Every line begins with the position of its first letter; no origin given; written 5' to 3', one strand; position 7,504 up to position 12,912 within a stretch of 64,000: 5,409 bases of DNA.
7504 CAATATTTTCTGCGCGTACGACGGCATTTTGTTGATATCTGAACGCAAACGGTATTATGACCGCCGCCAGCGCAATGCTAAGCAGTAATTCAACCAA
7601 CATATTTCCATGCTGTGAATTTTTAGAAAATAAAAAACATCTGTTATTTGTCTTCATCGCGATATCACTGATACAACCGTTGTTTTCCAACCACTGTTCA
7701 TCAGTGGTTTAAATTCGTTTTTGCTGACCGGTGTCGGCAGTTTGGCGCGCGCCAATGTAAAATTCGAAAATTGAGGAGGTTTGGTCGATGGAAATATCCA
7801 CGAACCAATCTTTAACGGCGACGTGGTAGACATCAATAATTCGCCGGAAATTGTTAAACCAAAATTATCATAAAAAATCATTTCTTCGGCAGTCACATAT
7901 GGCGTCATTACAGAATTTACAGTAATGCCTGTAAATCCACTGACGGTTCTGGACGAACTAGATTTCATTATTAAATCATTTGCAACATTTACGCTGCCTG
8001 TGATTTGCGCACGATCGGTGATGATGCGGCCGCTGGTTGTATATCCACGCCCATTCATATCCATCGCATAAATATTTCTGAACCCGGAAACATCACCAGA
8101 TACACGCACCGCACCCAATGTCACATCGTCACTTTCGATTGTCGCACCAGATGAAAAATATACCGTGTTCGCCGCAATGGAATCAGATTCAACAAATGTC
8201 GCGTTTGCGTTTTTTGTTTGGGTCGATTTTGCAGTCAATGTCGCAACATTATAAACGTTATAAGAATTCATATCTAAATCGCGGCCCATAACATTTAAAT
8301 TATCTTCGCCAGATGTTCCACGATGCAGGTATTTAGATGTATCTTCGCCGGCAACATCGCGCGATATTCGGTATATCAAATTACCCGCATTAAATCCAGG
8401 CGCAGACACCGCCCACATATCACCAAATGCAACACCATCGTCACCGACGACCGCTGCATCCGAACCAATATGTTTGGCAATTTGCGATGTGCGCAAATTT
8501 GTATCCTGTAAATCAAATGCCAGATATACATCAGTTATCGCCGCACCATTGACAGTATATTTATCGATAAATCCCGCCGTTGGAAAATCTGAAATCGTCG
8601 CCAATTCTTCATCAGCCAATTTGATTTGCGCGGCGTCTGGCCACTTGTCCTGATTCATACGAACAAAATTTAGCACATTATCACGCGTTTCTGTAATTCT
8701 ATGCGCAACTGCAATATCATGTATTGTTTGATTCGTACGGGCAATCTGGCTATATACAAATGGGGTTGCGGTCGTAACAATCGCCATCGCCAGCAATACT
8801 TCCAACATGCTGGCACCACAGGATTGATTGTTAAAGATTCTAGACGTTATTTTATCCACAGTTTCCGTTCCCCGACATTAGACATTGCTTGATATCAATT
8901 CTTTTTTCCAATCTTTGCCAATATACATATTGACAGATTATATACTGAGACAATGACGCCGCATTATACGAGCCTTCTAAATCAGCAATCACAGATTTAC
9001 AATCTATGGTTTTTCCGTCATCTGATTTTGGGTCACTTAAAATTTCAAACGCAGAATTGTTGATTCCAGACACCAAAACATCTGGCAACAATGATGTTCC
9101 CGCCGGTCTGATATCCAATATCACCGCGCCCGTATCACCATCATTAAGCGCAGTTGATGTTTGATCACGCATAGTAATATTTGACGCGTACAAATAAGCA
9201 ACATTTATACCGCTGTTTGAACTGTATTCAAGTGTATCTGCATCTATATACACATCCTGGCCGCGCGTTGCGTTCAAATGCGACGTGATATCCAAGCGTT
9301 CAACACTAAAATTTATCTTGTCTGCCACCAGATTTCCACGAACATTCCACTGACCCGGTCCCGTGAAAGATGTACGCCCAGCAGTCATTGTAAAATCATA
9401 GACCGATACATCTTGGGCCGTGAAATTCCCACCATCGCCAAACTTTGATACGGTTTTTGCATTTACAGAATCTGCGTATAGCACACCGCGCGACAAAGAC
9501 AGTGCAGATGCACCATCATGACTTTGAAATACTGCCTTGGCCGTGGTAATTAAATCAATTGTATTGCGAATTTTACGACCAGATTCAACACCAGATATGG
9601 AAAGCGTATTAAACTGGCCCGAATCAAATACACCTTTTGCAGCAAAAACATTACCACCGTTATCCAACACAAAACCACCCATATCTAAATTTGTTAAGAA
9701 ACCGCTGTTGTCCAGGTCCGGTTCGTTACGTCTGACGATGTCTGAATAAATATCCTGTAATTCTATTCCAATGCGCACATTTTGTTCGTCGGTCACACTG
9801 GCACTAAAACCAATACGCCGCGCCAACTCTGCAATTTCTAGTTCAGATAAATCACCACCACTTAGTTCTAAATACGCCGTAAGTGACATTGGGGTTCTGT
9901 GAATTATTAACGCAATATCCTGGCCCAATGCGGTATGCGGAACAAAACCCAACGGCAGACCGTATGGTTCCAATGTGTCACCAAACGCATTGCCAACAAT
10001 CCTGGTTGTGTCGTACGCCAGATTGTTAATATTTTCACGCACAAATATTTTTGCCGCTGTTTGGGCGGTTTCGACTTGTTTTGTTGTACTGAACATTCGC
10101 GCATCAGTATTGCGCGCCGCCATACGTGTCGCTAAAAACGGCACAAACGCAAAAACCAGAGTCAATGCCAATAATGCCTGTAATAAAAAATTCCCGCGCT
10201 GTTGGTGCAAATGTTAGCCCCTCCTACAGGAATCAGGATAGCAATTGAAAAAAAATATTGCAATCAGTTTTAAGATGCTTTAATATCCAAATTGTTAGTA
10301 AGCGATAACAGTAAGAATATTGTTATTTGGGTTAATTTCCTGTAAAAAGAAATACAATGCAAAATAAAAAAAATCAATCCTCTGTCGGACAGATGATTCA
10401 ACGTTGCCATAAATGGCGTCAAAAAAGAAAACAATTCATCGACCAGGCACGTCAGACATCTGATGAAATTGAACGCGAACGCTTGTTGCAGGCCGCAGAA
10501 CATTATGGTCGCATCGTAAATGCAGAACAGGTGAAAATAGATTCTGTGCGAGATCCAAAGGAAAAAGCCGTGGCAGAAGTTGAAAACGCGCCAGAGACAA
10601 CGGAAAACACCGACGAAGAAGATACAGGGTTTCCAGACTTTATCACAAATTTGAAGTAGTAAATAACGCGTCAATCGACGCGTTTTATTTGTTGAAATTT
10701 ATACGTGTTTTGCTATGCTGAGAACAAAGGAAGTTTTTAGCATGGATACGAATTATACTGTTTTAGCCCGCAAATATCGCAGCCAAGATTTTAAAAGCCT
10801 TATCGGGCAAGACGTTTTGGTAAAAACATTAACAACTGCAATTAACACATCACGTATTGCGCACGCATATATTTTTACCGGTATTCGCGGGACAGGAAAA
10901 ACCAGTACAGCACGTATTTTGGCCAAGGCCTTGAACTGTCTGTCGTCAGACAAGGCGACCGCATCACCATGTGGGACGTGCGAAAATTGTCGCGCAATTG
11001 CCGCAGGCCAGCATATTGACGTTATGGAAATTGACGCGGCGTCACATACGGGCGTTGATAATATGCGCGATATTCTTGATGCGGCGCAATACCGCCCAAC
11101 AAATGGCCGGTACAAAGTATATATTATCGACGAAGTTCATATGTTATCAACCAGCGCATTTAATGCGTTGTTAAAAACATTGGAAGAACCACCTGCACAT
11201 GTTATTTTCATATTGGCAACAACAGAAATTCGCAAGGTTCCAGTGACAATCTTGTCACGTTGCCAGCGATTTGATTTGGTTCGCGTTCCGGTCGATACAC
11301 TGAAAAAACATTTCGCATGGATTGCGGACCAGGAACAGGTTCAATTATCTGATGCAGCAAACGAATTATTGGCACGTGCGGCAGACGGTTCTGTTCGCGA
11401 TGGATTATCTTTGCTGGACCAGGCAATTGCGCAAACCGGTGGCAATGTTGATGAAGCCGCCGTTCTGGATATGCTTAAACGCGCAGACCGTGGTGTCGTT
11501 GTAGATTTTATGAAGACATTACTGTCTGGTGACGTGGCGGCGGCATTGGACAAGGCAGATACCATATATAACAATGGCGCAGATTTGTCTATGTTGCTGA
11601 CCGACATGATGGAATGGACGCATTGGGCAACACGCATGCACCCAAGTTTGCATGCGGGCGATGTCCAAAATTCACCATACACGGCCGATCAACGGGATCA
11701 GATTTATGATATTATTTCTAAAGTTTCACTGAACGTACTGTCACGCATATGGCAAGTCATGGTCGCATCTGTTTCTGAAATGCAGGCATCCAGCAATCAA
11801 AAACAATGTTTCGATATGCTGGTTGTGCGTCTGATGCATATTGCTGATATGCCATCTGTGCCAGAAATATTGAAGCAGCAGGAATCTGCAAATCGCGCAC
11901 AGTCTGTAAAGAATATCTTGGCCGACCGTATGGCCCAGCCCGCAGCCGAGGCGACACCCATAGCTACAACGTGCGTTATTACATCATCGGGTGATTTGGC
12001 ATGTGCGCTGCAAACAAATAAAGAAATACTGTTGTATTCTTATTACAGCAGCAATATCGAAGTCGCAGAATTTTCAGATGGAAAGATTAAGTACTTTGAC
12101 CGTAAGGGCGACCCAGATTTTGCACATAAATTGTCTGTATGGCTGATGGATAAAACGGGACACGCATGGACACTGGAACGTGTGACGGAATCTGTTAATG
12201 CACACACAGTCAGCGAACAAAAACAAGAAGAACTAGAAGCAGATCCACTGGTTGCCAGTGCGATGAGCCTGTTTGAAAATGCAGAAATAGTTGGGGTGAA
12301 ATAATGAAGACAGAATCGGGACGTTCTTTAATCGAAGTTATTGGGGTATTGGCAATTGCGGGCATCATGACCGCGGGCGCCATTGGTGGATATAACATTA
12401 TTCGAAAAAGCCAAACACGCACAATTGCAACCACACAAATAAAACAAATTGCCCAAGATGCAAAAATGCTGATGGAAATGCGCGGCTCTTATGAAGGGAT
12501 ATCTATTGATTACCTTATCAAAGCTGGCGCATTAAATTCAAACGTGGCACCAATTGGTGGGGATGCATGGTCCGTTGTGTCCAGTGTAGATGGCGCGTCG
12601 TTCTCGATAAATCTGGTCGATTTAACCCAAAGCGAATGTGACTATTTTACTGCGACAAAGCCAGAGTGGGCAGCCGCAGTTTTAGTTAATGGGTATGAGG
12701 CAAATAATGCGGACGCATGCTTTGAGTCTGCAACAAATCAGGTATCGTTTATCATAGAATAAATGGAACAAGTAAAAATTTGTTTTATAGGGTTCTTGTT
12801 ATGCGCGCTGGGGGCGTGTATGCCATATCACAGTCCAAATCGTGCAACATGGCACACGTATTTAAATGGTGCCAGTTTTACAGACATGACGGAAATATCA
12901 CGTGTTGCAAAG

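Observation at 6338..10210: Three tandem, translationally coupled giant pilin-like (PilV/shufflon-N-like) genes with no pilus machinery in view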

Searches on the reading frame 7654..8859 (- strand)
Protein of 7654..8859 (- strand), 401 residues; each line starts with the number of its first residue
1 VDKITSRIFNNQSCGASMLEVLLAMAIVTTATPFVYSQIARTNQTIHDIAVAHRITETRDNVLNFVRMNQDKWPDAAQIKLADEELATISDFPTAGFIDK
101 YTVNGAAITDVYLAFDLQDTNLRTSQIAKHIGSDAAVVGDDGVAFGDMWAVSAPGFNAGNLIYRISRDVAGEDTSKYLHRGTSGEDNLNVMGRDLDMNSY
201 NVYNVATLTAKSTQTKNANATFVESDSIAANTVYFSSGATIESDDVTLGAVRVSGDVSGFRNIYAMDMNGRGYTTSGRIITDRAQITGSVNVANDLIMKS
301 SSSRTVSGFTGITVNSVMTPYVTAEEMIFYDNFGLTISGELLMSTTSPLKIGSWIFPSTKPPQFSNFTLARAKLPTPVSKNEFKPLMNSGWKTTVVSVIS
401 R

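Call 3: search_protein_families(library=pfam, proteins=[window:7654-8859:-], max_evalue=1)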
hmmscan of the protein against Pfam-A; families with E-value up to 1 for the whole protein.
window:7654-8859:- (401 aa): 2 families
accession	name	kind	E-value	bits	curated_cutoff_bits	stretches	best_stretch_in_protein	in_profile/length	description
PF09418.16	DUF2009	-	0.11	11.9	25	1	38-108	296-361/455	Non-canonical E2 ubiquitin-conjugating enzyme, DUF2009 family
PF24890.1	ALN_composite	-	0.22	11.9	27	1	275-297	9-31/55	Allantoinase, composite domain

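Call 4: search_protein_families(library=ncbifam, proteins=[window:7654-8859:-], max_evalue=1)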
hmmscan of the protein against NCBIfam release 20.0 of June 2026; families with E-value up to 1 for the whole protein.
window:7654-8859:- (401 aa): 1 family
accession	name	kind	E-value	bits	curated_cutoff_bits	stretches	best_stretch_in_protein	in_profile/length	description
TIGR01707.1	gspI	equivalog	0.012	16.1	44.35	1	15-59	1-48/101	type II secretion system minor pseudopilin GspI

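Call 18: find_homologous_proteins(query=window:7654-8859:-, max_evalue=0.001)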
Query window:7654-8859:- (401 aa): 856 proteins with E <= 0.001 among 7681 candidates; the best 120 are listed.
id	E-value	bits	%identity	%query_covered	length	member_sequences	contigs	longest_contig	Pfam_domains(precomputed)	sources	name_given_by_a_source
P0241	6.6e-257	870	99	100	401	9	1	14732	-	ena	-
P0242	4.0e-250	847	96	100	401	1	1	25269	-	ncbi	-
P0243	2.1e-180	618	71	98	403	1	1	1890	-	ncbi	-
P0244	3.7e-178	611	70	98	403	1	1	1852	-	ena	-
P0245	2.2e-177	608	69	99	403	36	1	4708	-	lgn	-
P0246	1.5e-176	605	70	96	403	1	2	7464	-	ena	-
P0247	1.2e-175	602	68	99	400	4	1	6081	-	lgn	-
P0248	2.9e-175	601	67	97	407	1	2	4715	-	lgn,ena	-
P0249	7.0e-175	600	67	97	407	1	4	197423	-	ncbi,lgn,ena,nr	ncbi:MAG: hypothetical protein J6K82_00625 [Alphaproteobacteria bacterium]|nr:hypothetical protein [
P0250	7.6e-175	600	67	97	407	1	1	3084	-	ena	-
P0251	1.1e-174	599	68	99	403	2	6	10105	-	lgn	-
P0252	2.3e-173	595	67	100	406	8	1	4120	-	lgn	-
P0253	3.2e-171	588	67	100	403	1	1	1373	-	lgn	-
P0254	6.1e-171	587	67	100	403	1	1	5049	-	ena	-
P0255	7.3e-171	587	67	100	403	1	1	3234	-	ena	-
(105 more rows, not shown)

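Call 66: predict_structure(alignment_id=A4)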
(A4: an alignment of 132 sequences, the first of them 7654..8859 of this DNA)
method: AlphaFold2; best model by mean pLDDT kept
length: 401 residues; sequences in the alignment: 132
mean_pLDDT: 59.7   pTM: 0.40
mean pLDDT of the five models: 59.7, 59.3, 57.8, 53.5, 46.2
residues with pLDDT >= 90: 56; 70-90: 92; 50-70: 82; < 50: 171
segments of 3 or more residues with pLDDT < 50: 1-12, 172-224, 255-260, 293-375, 386-401
pLDDT, mean of each block of 10 residues (from residue 1): 42 63 89 91 91 91 87 82 87 89 79 90 89 91 85 87 81 44 41 41 30 33 53 57 61 46 59 58 57 46 32 34 33 30 29 31 36 46 49 32 32
secondary structure, 60 per line:
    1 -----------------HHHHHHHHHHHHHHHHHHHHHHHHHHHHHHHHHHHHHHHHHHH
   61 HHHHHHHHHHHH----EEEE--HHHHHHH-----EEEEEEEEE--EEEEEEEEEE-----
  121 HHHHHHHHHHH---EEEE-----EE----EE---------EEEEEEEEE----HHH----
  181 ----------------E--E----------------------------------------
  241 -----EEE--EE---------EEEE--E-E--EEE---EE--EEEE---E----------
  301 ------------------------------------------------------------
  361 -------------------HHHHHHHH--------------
elements in order: H18-72 E77-80 H83-89 E95-103 E106-115 H121-131 E135-138 E161-169 E246-248 E262-265 E273-275 E283-286 H380-387
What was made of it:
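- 7654..8859 (-): P2: PilV-like minor prepilin, 401 aa. GTG start overlaps the P1 stop by 8 nt. The G|ASMLE junction has Glu at +5. In the AF2 model, residues 15-170 have pLDDT 80-91, with a 55-residue alpha1 helix followed by five strands (call 66).
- On Type IV (class III signal) prepilins / pseudopilins: In the AF2 model of P2, a helix at 18-72 plus five strands has pLDDT 80-91 (call 66).
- The AF2 model of P2 has a confident 55-residue N-terminal helix plus a beta-sheet (call 66).
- Tried and rejected: AF2 of P2 with a mixed alignment of 132 P1, P2 and P3 sequences resolved only the N-terminal 170 residues (call 66).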

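Call 68: fold_search(model_id=the predicted structure, library=pdb)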
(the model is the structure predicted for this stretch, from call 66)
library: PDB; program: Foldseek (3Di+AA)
matches with E <= 10: 475; with E <= 0.001: 0
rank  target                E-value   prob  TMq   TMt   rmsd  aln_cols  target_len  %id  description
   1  2gid_A                9.7e-02  0.16  0.09  0.20  12.7       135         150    9  Crystal structures of trypanosoma bruciei MRP1/MRP2 (released 2006-09-05)
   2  5iul_E                9.7e-02  0.14  0.10  0.16  18.2       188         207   10  Crystal structure of the DesK-DesR complex in the phosphotransfer state with high Mg2+ (150 mM) and BeF3 (released 2016-12-21)
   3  2gia_G                1.6e-01  0.13  0.08  0.19  12.9       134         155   10  Crystal structures of trypanosoma bruciei MRP1/MRP2 (released 2006-09-05)
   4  3df6_A                1.8e-01  0.08  0.08  0.19  11.2       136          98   11  The thermo- and acido-stable ORF-99 from the archaeal virus AFV1 (released 2009-06-16)
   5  3djw_A                2.0e-01  0.11  0.08  0.20  10.6        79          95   14  The thermo- and acido-stable ORF-99 from the archaeal virus AFV1 (released 2009-06-16)
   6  7ssj_A                2.5e-01  0.14  0.12  0.18  12.3       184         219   10  Crystal structure of the DesK-DesR complex in the phosphatase state (released 2022-11-16)
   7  1y8c                  2.5e-01  0.14  0.09  0.14  16.4       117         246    8  Crystal structure of a S-adenosylmethionine-dependent methyltransferase from Clostridium acetobutylicum ATCC 824 (released 2004-12-28)
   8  7ssj_D                2.5e-01  0.12  0.12  0.18  12.3       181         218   10  Crystal structure of the DesK-DesR complex in the phosphatase state (released 2022-11-16)
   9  3ehh_B                3.0e-01  0.13  0.13  0.21  15.8       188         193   11  Crystal structure of DesKC-H188V in complex with ADP (released 2009-09-15)
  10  3gif_A                3.0e-01  0.09  0.11  0.16  19.3       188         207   11  Crystal structure of DesKC_H188E in complex with ADP (released 2009-09-15)
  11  3ehj_A                3.6e-01  0.11  0.12  0.18  15.4       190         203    9  Crystal structure of DesKC-H188V in complex with AMP-PCP (released 2009-09-15)
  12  2gia_A                4.6e-01  0.08  0.09  0.19  12.9       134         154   10  Crystal structures of trypanosoma bruciei MRP1/MRP2 (released 2006-09-05)
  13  5ium_A                4.6e-01  0.08  0.11  0.16  19.0       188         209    9  Crystal structure of phosphorylated DesKC (released 2016-12-21)
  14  4oqd_A                4.6e-01  0.06  0.08  0.12  18.4       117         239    8  Crystal structure of the tylM1 N,N-dimethyltransferase in complex with SAH and TDP-Qui3NMe2 (released 2014-02-26)
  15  5iuj_D                4.9e-01  0.08  0.11  0.17  20.9       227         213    9  Crystal structure of the DesK-DesR complex in the phosphotransfer state with low Mg2+ (20 mM) (released 2016-12-21)
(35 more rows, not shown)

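Call 72: search_protein_families(library=phrogs, proteins=[window:7654-8859:-], max_evalue=0.01)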
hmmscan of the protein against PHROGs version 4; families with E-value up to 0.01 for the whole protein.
window:7654-8859:- (401 aa): 0 families

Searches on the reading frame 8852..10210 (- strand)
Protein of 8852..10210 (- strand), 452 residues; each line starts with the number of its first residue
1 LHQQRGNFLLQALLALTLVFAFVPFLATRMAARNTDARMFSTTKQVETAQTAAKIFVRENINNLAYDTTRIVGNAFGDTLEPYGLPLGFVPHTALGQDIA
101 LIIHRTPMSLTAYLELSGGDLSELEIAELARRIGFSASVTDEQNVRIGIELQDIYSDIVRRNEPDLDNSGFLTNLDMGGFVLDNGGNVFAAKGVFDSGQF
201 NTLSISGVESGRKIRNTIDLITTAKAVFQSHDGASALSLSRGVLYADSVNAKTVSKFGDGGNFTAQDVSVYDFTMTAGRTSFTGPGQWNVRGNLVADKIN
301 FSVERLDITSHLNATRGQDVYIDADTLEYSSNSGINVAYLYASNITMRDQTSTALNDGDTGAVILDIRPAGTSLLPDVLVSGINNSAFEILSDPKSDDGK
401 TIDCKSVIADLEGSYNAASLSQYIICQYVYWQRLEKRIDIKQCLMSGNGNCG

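Call 3: search_protein_families(library=pfam, proteins=[window:8852-10210:-], max_evalue=1)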
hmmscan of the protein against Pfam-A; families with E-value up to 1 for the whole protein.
window:8852-10210:- (452 aa): 0 families

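Call 4: search_protein_families(library=ncbifam, proteins=[window:8852-10210:-], max_evalue=1)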
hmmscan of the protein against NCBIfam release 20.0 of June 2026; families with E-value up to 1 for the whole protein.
window:8852-10210:- (452 aa): 1 family
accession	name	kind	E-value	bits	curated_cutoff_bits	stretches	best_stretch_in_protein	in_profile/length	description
NF041014.1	pilin_ComGG_2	equivalog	0.21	12.2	40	1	4-59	3-55/101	competence type IV pilus minor pilin ComGG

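Call 10: find_homologous_proteins(query=window:8852-10210:-, max_evalue=0.001)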
Query window:8852-10210:- (452 aa): 963 proteins with E <= 0.001 among 8000 candidates; the best 120 are listed.
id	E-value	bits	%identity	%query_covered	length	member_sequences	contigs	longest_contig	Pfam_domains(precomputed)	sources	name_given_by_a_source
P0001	3.1e-295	996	100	100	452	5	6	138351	-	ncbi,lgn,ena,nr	ncbi:MAG: hypothetical protein IJD52_01265 [Alphaproteobacteria bacterium]|nr:hypothetical protein [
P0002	7.4e-211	718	70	100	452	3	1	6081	-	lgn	-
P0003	4.9e-209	712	70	100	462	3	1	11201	-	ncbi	-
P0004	6.9e-206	702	68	100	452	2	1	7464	-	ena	-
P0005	2.9e-205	700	67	100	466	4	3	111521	-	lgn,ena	-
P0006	8.0e-205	699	69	100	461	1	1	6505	-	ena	-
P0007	6.5e-204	696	68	100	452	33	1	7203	-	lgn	-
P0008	2.3e-203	694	66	100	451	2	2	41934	-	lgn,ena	-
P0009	3.1e-203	693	67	100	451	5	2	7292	-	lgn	-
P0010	3.9e-203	693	66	100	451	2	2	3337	-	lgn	-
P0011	4.4e-203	693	66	100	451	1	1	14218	-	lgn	-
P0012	5.2e-203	693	66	100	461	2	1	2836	-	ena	-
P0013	8.5e-203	692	67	100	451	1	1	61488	-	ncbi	-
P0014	1.6e-202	691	66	100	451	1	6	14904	-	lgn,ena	-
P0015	1.6e-202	691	67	100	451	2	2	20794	-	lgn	-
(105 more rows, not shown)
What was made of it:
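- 8852..10210 (-): P1: PilV-like minor prepilin, 452 aa. Leader MHQQRG, mature N-terminus NFLLQ..., with Gln rather than Glu at +5. 100% identical to a MAG protein annotated as hypothetical, with 963 homologues (call 10).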

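Call 11: search_solved_structures(query=window:8852-10210:-, max_evalue=10)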
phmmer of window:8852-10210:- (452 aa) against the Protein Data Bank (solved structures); distinct sequences matched with E-value up to 10: 2.
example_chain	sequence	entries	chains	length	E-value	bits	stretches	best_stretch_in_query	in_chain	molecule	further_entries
7e1c_A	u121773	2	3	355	0.63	12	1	90-196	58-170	Cell shape-determining protein MreB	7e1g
7vbq_A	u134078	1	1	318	1.5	10.7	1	25-107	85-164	Fe(II)/(alpha)ketoglutarate-dependent dioxygenase TlxJ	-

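Call 12: find_encoding_contigs(protein=P0001, flank=10000, max_places=4)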
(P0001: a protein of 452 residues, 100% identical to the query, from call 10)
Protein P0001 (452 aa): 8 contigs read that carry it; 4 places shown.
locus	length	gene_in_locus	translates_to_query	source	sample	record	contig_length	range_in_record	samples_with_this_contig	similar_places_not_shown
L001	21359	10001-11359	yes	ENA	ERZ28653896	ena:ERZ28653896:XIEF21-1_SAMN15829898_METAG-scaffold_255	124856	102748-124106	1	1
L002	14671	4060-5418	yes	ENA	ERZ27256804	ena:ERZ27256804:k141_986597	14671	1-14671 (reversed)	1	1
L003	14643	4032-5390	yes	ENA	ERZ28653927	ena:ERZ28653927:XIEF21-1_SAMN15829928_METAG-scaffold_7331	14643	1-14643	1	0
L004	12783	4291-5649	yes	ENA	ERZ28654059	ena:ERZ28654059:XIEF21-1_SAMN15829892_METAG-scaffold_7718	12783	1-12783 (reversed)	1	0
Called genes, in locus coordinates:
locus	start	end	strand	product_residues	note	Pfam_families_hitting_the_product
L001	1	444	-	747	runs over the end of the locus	PF02534:T4SS-DNA_transf, PF10412:TrwB_AAD_bind, PF12696:TraG-D_C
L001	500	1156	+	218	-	PF04452:Methyltrans_RNA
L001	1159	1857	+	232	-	PF01479:S4, PF00849:PseudoU_synth_2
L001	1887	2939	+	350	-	PF13181:TPR_8 (faint), PF13371:TPR_9 (faint), PF13424:TPR_12 (faint), PF13432:TPR_16, PF00515:TPR_1 (weak), PF07719:TPR_2 (weak), PF13414:TPR_11 (weak), PF13432:TPR_16 (weak), +2 more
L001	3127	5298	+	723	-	PF01138:RNase_PH, PF03725:RNase_PH_C, PF03726:PNPase, PF01138:RNase_PH, PF00013:KH_1, PF00575:S1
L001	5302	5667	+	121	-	-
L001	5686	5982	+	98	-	PF02575:YbaB_DNA_bd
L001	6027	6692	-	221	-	PF03938:OmpH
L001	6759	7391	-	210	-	PF00691:OmpA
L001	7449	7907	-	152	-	-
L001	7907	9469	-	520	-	PF13177:DNA_pol3_delta2, PF13245:AAA_19 (faint), PF13604:AAA_30 (weak), PF00004:AAA, PF13401:AAA_22 (weak), PF22608:DNAX_ATPase_lid, PF12169:DNA_pol3_gamma3, PF12362:DUF3646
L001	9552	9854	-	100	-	-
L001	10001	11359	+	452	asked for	-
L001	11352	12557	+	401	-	-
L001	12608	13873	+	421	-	-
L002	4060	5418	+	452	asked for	-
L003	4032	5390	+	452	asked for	-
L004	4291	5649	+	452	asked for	-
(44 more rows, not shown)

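Call 72: search_protein_families(library=phrogs, proteins=[window:8852-10210:-], max_evalue=0.01)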
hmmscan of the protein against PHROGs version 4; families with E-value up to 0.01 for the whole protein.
window:8852-10210:- (452 aa): 0 families

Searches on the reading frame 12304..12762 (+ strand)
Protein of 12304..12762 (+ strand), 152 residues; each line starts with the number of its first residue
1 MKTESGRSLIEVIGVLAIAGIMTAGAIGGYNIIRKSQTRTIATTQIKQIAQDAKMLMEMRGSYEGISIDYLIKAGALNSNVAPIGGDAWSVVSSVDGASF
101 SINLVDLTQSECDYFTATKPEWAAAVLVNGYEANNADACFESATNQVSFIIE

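Call 19: search_protein_families(library=pfam, proteins=[window:12304-12762:+], max_evalue=0.001)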
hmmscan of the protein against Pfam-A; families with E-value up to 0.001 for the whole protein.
window:12304-12762:+ (152 aa): 0 families

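Call 51: search_protein_families(library=ncbifam, proteins=[window:12304-12762:+], max_evalue=0.1)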
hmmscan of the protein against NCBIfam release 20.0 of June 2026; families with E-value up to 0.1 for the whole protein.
window:12304-12762:+ (152 aa): 3 families
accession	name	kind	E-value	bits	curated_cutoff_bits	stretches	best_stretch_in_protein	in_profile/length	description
NF041013.1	T4P_ComGE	equivalog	0.0031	17.6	49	1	6-71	5-70/83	competence type IV pilus minor pilin ComGE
TIGR01708.2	typeII_sec_gspH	equivalog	0.073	13.1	80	1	5-34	2-31/169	type II secretion system minor pseudopilin GspH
NF007800.0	PRK10506.1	equivalog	0.092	12.6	158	1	1-49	5-53/163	prepilin peptidase-dependent protein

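Call 56: search_solved_structures(query=window:12304-12762:+, max_evalue=10)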
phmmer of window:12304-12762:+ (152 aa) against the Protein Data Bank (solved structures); distinct sequences matched with E-value up to 10: 2.
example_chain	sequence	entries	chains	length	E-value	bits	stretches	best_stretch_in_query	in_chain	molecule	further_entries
9uvh_A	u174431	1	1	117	0.058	16.8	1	65-138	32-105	Nanobody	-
9egp_A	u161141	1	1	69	0.77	13.1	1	2-49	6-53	Geopilin domain 1 protein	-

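Call 72: search_protein_families(library=phrogs, proteins=[window:12304-12762:+], max_evalue=0.01)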
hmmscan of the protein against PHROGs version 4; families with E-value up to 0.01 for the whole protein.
window:12304-12762:+ (152 aa): 0 families
